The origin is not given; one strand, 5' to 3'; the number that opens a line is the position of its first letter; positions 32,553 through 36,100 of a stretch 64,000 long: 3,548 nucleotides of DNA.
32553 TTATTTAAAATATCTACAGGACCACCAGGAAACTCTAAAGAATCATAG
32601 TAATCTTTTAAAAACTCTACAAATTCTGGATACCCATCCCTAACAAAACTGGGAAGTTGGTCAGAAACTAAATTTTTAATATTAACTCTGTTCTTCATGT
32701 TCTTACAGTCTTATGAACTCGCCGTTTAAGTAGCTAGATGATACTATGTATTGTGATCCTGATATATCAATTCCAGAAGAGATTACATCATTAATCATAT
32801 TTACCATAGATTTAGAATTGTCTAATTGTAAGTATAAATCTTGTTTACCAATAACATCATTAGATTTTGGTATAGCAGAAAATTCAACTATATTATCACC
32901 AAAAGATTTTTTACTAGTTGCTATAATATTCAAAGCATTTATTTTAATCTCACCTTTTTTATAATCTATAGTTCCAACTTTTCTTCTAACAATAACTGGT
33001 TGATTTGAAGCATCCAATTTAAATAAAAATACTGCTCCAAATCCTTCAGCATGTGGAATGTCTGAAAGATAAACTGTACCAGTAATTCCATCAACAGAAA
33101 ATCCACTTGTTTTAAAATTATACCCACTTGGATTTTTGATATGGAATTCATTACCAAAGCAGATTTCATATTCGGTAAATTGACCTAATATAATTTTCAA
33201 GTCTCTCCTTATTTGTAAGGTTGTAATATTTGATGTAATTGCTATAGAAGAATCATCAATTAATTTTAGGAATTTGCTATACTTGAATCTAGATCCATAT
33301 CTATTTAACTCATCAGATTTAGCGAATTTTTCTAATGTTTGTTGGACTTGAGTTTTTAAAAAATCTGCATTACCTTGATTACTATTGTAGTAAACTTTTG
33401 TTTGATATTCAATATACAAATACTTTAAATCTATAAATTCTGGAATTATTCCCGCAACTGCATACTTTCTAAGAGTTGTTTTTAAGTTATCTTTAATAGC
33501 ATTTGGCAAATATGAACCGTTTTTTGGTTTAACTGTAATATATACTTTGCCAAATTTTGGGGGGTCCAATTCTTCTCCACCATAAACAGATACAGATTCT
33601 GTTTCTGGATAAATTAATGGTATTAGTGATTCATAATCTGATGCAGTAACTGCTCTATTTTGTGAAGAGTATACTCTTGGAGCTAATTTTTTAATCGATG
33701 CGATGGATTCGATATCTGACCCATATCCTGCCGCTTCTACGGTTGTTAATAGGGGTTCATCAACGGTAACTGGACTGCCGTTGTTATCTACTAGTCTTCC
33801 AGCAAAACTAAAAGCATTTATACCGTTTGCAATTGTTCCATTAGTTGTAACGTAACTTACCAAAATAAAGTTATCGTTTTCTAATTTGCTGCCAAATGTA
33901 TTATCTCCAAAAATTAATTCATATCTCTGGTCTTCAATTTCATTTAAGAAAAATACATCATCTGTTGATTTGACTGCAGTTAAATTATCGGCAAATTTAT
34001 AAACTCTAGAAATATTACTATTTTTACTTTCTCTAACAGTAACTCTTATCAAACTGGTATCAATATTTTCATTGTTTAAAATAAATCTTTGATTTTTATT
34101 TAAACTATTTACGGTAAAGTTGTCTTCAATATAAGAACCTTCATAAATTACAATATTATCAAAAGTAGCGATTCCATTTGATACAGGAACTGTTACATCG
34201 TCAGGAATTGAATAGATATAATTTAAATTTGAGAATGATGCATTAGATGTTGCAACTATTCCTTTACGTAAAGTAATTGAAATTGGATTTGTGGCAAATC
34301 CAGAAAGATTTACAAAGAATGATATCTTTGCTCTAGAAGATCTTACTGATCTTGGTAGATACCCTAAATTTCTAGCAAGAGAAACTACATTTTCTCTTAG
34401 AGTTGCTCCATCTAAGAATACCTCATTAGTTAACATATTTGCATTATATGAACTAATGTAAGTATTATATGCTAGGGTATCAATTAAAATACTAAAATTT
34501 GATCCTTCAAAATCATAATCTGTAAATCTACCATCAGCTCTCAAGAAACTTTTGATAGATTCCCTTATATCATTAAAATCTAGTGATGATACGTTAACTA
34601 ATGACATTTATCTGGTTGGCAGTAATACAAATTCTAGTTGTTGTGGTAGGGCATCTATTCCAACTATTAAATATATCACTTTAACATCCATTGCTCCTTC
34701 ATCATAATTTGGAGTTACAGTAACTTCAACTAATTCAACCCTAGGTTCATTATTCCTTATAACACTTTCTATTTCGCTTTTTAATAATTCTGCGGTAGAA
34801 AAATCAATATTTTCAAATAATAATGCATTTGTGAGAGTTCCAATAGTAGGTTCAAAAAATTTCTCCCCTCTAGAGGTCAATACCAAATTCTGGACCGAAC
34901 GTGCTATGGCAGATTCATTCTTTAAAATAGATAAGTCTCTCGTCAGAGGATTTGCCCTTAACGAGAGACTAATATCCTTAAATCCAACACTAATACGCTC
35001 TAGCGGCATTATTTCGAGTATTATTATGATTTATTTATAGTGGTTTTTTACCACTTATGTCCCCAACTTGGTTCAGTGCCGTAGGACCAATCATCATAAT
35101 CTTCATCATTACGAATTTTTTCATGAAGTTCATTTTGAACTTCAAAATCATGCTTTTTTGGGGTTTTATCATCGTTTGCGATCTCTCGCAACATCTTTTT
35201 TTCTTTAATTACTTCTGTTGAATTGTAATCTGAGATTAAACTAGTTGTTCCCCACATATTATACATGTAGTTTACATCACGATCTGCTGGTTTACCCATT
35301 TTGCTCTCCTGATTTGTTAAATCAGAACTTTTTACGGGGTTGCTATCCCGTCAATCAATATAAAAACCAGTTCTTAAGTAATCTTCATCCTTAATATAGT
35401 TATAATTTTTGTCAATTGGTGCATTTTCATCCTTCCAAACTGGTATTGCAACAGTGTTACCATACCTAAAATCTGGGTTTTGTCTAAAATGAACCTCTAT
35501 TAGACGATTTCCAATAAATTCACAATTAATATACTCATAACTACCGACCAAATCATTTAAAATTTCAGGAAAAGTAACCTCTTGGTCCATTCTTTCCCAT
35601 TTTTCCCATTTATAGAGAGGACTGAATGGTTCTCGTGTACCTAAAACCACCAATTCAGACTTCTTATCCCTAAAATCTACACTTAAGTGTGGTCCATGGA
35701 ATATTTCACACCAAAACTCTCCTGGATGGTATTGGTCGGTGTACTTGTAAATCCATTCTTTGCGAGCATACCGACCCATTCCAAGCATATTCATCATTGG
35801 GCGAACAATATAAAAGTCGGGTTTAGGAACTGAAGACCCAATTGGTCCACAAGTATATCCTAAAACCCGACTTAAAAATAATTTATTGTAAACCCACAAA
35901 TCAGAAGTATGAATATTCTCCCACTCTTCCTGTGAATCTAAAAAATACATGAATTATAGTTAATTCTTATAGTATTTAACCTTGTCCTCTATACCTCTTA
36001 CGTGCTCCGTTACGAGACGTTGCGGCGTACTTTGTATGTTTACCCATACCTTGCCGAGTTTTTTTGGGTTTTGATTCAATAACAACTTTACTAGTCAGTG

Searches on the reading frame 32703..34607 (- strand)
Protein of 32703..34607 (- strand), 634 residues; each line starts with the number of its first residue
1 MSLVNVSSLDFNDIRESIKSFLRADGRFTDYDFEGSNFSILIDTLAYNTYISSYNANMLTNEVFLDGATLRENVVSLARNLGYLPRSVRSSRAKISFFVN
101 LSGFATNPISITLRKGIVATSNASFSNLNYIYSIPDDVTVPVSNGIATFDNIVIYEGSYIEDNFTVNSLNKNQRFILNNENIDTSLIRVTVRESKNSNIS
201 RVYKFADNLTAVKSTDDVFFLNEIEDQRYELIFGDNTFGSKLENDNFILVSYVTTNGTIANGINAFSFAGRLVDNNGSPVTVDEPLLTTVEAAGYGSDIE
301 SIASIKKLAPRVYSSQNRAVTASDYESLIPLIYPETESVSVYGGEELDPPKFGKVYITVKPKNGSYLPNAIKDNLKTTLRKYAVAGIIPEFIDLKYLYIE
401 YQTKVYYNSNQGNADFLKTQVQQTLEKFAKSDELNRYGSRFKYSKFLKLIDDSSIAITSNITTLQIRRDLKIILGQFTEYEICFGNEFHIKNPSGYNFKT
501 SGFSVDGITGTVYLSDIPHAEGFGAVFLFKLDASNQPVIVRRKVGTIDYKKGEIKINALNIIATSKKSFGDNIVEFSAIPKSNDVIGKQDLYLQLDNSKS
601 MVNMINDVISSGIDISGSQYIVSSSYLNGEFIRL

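Call 14: search_protein_families(library=pfam, max_evalue=0.01, proteins=[window:32703-34607:-])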
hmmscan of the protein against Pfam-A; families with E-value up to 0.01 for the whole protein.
window:32703-34607:- (634 aa): 3 families
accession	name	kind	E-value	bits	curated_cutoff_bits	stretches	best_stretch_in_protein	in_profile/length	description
PF21379.2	Gp6-like_1st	-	6.4e-14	51.9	27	1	11-83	2-74/74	Baseplate wedge protein gp6-like, helical domain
PF21387.2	Gp6_C-I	-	4.9e-06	27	27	1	321-392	1-69/69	Baseplate structural protein gp6, C-terminal domain I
PF21871.1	Gp6_C-III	-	0.0001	22.7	27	1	396-468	2-75/76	Baseplate structural protein gp6, C-terminal domain III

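Call 15: search_protein_families(library=phrogs, max_evalue=0.001, proteins=[window:32703-34607:-])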
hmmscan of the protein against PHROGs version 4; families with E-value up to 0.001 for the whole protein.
window:32703-34607:- (634 aa): 5 families
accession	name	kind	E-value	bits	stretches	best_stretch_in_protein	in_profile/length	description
phrog_219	-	tail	2.3e-194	648.3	1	4-605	4-594/598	baseplate wedge subunit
phrog_10646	-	tail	3.4e-13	49.4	1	4-93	26-116/1142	baseplate wedge subunit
phrog_24789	-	tail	1.9e-10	39.8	1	29-363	29-359/1214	baseplate protein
phrog_6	-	tail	1.2e-08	35.1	1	7-451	68-367/548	baseplate wedge subunit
phrog_1369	-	tail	8.3e-08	32.4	1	42-345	34-317/489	baseplate protein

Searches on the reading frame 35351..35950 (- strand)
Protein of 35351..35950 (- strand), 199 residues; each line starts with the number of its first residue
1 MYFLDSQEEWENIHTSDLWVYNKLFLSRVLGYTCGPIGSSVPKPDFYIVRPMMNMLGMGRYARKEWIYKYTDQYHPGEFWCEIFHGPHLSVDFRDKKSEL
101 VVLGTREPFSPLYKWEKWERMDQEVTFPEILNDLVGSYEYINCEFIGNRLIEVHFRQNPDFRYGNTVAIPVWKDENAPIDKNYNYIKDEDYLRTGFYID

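Call 14: search_protein_families(library=pfam, max_evalue=0.01, proteins=[window:35351-35950:-])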
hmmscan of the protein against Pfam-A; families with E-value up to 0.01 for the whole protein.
window:35351-35950:- (199 aa): 0 families

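Call 15: search_protein_families(library=phrogs, max_evalue=0.001, proteins=[window:35351-35950:-])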
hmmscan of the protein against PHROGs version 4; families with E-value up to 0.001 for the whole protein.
window:35351-35950:- (199 aa): 1 family
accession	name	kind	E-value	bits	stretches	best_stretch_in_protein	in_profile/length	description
phrog_3577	-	unknown function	2.5e-56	191.4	1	8-198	5-201/202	-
